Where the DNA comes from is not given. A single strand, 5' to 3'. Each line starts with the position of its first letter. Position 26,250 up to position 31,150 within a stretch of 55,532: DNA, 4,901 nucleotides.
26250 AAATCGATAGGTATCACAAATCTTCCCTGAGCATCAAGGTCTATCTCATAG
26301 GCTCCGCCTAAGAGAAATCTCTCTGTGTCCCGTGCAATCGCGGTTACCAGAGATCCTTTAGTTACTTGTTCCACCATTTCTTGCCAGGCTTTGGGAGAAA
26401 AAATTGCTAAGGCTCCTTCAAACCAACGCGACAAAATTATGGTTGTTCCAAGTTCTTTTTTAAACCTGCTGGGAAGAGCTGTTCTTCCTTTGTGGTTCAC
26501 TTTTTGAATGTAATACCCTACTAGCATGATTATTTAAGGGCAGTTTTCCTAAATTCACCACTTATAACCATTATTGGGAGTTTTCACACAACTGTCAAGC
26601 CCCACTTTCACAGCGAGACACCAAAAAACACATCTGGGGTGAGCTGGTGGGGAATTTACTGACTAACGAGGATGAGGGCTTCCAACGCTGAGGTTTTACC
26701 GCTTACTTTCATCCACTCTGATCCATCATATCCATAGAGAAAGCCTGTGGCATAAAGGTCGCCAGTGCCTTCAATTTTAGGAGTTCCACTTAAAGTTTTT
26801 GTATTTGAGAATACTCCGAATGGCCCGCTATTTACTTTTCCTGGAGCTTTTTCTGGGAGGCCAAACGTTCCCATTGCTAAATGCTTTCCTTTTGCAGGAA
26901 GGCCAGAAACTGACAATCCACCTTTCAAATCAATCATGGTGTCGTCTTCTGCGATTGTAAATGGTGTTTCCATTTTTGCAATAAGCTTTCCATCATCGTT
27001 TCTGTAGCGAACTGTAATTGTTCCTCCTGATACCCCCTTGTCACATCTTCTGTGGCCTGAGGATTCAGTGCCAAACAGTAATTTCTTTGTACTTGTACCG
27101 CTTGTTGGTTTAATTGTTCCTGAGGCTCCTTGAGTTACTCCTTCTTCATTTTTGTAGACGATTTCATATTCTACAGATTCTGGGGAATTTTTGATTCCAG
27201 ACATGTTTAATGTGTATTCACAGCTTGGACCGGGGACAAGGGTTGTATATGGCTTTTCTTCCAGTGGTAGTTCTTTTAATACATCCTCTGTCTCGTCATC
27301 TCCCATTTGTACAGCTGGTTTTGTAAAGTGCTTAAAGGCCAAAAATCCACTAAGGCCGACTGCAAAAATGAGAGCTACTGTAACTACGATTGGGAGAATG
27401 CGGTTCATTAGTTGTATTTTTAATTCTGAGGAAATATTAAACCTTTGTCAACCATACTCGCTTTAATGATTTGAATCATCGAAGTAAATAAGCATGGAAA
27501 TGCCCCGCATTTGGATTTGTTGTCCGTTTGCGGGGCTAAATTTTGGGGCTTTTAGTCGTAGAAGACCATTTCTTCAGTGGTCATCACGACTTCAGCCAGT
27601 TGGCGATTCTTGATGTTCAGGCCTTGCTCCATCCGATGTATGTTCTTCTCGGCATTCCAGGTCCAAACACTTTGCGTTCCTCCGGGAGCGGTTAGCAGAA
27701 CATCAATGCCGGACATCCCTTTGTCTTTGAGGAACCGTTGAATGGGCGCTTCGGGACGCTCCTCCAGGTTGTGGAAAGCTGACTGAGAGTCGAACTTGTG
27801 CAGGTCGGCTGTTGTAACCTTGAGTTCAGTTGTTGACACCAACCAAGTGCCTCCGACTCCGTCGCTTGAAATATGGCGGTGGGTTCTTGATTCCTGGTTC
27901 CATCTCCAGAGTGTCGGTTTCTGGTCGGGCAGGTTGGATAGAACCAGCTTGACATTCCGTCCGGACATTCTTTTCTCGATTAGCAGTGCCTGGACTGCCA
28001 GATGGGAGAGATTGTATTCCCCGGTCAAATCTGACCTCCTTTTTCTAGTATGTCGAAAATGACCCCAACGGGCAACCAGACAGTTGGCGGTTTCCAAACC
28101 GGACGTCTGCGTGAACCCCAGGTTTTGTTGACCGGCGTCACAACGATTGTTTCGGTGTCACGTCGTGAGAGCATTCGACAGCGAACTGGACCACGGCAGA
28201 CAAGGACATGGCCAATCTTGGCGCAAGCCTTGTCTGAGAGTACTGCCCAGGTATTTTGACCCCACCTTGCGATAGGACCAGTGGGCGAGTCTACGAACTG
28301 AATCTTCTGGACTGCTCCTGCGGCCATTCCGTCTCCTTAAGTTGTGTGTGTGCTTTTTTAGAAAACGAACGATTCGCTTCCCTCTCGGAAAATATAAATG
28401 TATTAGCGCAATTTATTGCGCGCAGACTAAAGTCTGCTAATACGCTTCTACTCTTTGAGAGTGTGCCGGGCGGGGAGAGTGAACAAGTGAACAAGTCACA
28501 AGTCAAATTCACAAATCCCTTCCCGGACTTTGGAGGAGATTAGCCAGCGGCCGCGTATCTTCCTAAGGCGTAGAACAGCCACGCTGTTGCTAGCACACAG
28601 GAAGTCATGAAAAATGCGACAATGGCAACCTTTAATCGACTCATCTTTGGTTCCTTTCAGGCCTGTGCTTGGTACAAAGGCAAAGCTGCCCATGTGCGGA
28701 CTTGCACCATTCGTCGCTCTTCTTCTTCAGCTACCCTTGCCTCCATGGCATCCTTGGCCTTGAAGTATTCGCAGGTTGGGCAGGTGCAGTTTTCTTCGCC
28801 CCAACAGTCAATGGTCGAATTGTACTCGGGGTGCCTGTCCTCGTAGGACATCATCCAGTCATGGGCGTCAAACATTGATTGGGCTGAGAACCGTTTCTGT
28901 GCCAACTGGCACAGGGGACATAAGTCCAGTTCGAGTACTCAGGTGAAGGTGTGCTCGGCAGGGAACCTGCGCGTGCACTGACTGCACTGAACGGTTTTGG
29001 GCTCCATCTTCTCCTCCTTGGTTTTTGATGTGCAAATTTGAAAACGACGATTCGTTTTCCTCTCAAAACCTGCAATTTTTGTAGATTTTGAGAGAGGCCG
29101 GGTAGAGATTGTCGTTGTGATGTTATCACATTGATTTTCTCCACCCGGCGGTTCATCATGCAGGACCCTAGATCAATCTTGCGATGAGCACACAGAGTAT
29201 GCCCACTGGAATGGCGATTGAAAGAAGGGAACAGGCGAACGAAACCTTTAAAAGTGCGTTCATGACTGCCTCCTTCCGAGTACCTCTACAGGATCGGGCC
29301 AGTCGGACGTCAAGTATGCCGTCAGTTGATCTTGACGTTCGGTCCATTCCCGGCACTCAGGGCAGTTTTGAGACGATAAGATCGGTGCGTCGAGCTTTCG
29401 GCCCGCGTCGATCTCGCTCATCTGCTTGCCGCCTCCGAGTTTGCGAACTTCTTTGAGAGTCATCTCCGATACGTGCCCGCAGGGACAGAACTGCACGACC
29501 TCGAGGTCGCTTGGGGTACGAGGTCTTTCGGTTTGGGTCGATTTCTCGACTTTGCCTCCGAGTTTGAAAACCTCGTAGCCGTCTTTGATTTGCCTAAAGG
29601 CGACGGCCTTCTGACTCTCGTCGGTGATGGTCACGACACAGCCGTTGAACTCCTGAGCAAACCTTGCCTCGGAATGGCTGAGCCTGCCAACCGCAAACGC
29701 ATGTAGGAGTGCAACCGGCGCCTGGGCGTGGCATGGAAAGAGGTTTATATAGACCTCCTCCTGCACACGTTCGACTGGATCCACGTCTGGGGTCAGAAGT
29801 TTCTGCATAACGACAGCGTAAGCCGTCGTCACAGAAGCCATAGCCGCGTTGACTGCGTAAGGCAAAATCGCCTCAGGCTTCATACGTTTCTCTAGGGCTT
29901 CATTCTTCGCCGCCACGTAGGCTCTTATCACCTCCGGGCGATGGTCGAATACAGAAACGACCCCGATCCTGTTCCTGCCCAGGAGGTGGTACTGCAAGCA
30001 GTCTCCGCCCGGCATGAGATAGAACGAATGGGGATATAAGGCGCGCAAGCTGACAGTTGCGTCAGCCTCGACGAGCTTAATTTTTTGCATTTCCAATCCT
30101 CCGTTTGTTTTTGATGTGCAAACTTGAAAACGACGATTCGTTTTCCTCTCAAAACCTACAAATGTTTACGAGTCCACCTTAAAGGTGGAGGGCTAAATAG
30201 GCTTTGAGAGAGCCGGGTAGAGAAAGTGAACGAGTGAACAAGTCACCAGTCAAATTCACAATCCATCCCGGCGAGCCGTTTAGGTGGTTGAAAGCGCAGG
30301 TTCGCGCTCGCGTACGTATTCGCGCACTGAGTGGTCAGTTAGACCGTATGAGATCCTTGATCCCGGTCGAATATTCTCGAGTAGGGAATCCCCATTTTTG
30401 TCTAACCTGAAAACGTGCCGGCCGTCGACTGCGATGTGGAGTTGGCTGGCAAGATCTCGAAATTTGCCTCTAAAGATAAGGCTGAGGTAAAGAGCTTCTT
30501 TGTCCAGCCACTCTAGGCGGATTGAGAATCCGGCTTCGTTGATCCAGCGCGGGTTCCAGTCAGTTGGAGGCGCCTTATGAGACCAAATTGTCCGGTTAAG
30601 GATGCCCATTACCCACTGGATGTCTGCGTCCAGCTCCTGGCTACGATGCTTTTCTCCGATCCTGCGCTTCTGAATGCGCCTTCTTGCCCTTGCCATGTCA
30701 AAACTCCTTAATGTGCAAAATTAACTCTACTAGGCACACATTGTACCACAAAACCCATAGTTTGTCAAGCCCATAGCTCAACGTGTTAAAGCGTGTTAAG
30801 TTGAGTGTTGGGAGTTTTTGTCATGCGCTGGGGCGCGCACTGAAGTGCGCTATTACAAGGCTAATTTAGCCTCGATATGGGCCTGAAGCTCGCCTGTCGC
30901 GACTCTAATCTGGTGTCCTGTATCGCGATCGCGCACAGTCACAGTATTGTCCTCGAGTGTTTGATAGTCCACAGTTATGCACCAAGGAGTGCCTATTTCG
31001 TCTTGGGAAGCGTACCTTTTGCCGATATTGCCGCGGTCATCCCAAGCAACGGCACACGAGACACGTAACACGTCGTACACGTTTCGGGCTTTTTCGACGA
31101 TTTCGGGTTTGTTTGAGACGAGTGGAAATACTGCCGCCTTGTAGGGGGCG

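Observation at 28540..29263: Two unannotated ~30-aa hydrophobic peptide genes translationally coupled to zinc-ribbon proteins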

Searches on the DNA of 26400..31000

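Call 11: search_rna_families(source=window, start=26400, end=31000, threshold=evalue, max_evalue=10)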
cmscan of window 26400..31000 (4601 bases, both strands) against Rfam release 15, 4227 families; matches with E-value up to 10: 7.
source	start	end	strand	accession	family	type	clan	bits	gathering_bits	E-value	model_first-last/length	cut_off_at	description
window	27402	27440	-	RF01368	CRISPR-DR55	Gene; CRISPR;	-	22.9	41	6.9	1-37/37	no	CRISPR RNA direct repeat element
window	27040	27183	-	RF02157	NPPA-AS1_2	Gene; lncRNA;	-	19.9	60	7.3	1-150/150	no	NPPA antisense RNA 1 conserved region 2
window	26461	26507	+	RF00371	sroE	Gene; sRNA;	-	16.5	51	3.9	1-92/92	no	sroE RNA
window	28401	28458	-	RF03054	Xanthine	Cis-reg; riboswitch;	-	15.9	36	8.2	1-56/56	no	Xanthine riboswitch aptamer (NMT1 RNA)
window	26643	26693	+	RF01131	sR47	Gene; snRNA; snoRNA; CD-box;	CL00132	15.5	40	2.8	1-55/55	no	Small nucleolar RNA sR47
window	27407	27538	+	RF00623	P1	Gene;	-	15.5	100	9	1-180/180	no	Pseudomonas sRNA P1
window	29666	29697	+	RF02166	PVT1_3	Gene; lncRNA;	-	12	45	10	1-95/95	no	Pvt1 oncogene conserved region 3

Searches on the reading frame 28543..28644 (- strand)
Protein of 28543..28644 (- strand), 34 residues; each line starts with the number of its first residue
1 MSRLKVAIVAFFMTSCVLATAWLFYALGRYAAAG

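Call 12: search_protein_families(library=pfam, proteins=[window:28543-28644:-], max_evalue=1)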
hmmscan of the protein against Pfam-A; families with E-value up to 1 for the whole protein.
window:28543-28644:- (34 aa): 0 families

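Call 13: search_protein_families(library=phrogs, proteins=[window:28543-28644:-], max_evalue=1)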
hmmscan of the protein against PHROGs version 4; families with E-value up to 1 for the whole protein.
window:28543-28644:- (34 aa): 0 families

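Call 62: search_protein_families(library=padloc, proteins=[window:28543-28644:-], max_evalue=1)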
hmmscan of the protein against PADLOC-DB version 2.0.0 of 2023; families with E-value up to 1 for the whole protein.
window:28543-28644:- (34 aa): 0 families

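Call 63: search_protein_families(library=ncbifam, proteins=[window:28543-28644:-], max_evalue=1)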
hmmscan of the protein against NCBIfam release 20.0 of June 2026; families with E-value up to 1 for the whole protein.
window:28543-28644:- (34 aa): 0 families

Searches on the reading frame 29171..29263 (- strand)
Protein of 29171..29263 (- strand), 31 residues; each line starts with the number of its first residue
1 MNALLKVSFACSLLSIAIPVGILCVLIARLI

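Call 12: search_protein_families(library=pfam, proteins=[window:29171-29263:-], max_evalue=1)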
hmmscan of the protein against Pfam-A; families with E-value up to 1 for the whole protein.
window:29171-29263:- (31 aa): 0 families

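Call 13: search_protein_families(library=phrogs, proteins=[window:29171-29263:-], max_evalue=1)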
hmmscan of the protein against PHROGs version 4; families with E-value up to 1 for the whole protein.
window:29171-29263:- (31 aa): 0 families

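Call 62: search_protein_families(library=padloc, proteins=[window:29171-29263:-], max_evalue=1)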
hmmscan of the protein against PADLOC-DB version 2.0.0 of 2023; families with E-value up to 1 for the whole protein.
window:29171-29263:- (31 aa): 0 families

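Call 63: search_protein_families(library=ncbifam, proteins=[window:29171-29263:-], max_evalue=1)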
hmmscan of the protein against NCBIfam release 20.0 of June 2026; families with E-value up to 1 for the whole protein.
window:29171-29263:- (31 aa): 0 families

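Call 80: find_encoding_contigs(protein=P0051, flank=10000, max_places=10)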
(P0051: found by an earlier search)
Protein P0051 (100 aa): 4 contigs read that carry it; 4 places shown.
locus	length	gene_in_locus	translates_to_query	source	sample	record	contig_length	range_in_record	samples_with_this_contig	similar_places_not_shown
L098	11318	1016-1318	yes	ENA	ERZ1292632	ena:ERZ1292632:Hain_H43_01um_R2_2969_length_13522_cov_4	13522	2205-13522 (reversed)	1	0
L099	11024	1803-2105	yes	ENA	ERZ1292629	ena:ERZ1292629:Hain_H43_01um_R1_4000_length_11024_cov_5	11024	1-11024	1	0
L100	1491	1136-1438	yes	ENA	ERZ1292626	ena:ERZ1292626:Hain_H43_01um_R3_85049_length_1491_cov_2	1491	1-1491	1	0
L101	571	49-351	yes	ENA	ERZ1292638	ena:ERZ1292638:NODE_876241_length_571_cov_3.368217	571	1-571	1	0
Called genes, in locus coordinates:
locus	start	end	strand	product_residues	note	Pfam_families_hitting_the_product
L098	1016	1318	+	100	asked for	-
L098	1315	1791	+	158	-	-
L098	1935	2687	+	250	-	-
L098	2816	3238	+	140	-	PF02381:MraZ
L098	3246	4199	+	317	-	PF01795:Methyltransf_5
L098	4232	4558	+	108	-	-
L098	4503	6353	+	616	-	PF03717:PBP_dimer, PF00905:Transpeptidase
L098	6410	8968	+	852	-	PF26449:DUF8128, PF01935:DUF87 (faint), PF10412:TrwB_AAD_bind (weak)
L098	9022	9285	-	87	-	-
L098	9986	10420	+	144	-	-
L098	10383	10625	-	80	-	-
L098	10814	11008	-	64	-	-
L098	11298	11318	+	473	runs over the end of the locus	PF01225:Mur_ligase, PF08245:Mur_ligase_M, PF02875:Mur_ligase_C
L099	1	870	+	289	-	?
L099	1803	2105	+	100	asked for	-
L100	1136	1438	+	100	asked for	-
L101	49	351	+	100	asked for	-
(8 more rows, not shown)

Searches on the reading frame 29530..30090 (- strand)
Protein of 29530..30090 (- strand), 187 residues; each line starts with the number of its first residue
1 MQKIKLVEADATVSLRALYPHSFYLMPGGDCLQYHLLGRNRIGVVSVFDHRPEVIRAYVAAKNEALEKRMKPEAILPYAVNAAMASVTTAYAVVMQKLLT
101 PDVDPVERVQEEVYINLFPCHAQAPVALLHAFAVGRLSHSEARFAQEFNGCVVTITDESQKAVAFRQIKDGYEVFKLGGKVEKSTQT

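Call 78: find_related_loci(query=window:29530-30090:-, collection=viral_contigs, flank=4000)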
Query window:29530-30090:- (187 aa) in viral_contigs; peptide patterns used: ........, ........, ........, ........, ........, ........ (x = any residue, [..] = any of these).
2 stretches matched a pattern, but none encodes a relative of the query by tblastn (E <= 1e-3).
